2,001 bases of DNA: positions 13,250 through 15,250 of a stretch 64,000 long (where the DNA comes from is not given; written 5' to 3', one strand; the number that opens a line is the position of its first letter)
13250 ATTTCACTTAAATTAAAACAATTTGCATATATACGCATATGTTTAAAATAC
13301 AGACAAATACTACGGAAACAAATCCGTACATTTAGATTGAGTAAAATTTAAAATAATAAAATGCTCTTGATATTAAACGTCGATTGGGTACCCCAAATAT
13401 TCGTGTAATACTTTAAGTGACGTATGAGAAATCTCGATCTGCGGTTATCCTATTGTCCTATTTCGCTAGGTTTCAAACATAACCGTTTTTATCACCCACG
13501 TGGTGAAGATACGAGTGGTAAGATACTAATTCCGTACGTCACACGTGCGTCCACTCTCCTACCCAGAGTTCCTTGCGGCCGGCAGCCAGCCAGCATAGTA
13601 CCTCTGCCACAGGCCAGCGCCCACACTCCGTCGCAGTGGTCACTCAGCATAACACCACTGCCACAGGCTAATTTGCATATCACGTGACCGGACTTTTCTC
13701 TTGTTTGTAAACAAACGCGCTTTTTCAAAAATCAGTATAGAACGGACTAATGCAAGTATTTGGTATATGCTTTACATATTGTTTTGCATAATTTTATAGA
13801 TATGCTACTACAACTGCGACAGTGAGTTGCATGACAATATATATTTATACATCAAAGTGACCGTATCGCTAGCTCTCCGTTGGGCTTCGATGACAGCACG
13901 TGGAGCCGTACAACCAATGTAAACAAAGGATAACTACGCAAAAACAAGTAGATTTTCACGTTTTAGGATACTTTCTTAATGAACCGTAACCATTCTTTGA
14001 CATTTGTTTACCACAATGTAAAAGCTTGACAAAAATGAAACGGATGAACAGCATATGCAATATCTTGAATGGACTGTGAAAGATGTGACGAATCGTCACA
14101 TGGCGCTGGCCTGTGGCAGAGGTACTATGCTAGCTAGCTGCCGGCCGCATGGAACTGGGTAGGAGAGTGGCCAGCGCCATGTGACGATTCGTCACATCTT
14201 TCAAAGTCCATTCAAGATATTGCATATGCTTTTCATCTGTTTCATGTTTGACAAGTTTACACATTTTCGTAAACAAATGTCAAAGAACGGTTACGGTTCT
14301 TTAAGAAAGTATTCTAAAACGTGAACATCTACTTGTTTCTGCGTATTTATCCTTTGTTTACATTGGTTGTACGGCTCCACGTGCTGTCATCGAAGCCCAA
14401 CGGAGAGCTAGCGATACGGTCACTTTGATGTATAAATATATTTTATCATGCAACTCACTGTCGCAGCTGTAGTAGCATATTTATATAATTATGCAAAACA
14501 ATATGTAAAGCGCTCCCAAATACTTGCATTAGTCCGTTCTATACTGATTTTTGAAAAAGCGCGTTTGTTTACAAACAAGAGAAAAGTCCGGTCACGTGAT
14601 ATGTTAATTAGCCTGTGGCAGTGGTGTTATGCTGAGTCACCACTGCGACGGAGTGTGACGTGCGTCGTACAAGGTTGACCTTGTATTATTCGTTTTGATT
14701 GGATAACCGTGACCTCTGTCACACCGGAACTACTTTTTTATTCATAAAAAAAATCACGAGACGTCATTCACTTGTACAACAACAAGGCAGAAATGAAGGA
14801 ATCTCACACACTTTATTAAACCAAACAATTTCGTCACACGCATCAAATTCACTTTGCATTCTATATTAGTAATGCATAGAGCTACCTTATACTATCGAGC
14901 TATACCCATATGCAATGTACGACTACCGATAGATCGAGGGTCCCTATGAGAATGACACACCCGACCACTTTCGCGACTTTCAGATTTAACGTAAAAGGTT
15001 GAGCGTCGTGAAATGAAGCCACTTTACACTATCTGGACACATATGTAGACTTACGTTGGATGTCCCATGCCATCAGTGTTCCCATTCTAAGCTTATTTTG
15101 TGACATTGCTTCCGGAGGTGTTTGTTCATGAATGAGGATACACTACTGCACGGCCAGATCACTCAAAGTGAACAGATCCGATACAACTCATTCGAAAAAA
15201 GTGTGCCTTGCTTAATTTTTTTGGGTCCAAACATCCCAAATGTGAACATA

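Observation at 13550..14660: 1.1-kb high-identity foldback with nested inverted spacer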

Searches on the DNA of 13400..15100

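Call 44: search_rna_families(source=window, start=13400, end=15100, threshold=evalue, max_evalue=1)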
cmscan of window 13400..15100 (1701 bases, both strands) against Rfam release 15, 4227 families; matches with E-value up to 1: 1.
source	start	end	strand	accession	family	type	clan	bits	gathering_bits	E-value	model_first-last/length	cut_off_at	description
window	14083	14198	+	RF03657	MIR6145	Gene; miRNA;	-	45.5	53.4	8.4e-08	1-78/78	no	MIR6145 microRNA precursor family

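Call 46: search_rna_families(source=window, start=13950, end=14330, threshold=evalue, max_evalue=1, show_alignments=2)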
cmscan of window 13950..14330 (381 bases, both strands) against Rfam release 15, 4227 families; matches with E-value up to 1: 2.
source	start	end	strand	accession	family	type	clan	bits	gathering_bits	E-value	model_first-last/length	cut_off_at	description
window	14083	14198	+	RF03657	MIR6145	Gene; miRNA;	-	45.5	53.4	1.9e-08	1-78/78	no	MIR6145 microRNA precursor family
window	14225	14330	-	RF02777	OppA_thermometer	Cis-reg; thermoregulator;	-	11.2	290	0.95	192-304/304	5'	OppA 5' UTR thermometer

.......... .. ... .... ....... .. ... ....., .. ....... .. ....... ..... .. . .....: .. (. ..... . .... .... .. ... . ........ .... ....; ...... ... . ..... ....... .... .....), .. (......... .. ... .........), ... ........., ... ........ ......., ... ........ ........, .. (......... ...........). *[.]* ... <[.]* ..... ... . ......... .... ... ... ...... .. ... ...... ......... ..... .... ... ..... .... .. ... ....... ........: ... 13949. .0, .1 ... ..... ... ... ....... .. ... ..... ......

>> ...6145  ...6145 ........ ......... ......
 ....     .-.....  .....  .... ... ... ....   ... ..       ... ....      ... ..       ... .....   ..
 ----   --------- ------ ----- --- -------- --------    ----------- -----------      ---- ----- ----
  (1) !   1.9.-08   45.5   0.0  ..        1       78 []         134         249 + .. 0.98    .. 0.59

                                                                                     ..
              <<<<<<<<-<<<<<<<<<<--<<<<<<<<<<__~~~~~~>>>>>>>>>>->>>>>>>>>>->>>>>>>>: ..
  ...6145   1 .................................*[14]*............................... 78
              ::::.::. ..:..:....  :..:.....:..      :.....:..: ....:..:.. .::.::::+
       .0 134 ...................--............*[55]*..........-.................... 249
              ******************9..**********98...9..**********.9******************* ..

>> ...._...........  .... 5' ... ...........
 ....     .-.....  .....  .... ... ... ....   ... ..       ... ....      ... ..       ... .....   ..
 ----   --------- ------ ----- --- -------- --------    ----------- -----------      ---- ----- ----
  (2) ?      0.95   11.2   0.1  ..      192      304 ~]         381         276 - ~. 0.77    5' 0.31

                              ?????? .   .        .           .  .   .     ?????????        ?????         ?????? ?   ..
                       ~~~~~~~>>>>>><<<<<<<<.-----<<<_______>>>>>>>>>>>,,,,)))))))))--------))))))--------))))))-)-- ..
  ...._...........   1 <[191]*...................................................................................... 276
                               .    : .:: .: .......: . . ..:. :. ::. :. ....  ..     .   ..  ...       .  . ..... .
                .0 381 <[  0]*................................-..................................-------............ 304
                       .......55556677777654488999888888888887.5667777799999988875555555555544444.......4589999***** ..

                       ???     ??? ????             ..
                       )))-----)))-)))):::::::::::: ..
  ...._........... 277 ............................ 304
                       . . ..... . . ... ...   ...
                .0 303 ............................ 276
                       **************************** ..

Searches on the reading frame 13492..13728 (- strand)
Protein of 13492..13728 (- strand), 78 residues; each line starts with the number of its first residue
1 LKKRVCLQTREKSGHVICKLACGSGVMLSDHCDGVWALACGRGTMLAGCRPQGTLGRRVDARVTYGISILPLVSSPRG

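Call 45: search_protein_families(library=pfam, proteins=[window:13492-13728:-], max_evalue=1)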
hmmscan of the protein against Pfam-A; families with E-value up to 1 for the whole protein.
window:13492-13728:- (78 aa): 1 family
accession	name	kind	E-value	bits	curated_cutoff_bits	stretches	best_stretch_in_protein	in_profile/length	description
PF01599.25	Ribosomal_S27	-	0.28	11.5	22.3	1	18-42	20-40/44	Ribosomal protein S27a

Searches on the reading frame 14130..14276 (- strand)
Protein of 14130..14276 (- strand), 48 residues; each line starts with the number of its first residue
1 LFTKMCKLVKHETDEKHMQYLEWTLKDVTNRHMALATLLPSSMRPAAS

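Call 45: search_protein_families(library=pfam, proteins=[window:14130-14276:-], max_evalue=1)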
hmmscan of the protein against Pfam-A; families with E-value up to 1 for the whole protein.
window:14130-14276:- (48 aa): 1 family
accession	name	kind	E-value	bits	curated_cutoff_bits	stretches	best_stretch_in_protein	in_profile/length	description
PF21581.3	SCD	-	0.13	13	27.5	1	6-36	20-52/75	Stromalin conservative domain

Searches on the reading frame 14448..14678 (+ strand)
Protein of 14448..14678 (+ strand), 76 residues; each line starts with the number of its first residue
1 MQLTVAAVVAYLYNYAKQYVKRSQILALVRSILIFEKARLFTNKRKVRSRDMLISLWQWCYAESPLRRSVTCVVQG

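Call 45: search_protein_families(library=pfam, proteins=[window:14448-14678:+], max_evalue=1)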
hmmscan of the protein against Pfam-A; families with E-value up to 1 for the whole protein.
window:14448-14678:+ (76 aa): 1 family
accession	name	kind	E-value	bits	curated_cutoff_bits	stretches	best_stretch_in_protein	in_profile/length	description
PF00486.34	Trans_reg_C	-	0.04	14.4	26.2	0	7-30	12-35/77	Transcriptional regulatory protein, C terminal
